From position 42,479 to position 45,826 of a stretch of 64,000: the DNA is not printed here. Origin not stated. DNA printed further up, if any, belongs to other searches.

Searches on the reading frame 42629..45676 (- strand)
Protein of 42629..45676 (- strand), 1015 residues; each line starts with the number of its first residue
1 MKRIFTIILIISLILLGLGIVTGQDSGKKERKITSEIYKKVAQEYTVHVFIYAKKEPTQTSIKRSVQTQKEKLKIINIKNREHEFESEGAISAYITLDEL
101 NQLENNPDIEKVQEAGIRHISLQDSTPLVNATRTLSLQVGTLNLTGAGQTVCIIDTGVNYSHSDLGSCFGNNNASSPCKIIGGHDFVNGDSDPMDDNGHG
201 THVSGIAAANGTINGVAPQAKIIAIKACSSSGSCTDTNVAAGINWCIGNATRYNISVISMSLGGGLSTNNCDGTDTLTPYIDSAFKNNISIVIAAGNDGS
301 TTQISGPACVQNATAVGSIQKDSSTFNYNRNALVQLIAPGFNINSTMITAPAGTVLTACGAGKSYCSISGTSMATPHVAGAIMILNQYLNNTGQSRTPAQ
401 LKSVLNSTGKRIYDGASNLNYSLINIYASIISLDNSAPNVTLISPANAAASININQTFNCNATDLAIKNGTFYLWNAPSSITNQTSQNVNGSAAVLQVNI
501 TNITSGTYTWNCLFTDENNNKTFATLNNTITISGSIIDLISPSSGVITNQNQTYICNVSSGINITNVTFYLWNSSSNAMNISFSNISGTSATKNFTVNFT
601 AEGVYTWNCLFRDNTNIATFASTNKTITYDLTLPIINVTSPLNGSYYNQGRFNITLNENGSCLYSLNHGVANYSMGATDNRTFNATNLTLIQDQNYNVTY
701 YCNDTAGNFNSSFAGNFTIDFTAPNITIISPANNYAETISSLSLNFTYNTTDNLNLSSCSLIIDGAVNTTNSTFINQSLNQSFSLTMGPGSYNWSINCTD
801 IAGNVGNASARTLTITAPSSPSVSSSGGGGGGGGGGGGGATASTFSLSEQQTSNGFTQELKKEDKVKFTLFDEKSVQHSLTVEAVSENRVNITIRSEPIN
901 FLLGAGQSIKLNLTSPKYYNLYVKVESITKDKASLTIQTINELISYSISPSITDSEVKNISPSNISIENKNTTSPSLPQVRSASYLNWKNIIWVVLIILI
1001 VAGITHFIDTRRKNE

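Call 79: search_protein_families(library=pfam, proteins=[window:42629-45676:-], max_evalue=0.001)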
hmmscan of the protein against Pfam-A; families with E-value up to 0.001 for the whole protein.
window:42629-45676:- (1015 aa): 2 families
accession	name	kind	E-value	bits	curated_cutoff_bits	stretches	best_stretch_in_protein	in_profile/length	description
PF00082.27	Peptidase_S8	-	3.3e-44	151.8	21.8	1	146-409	1-273/288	Subtilase family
PF19077.6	Big_13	-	0.00061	20.7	27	0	665-720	46-101/102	Bacterial Ig-like domain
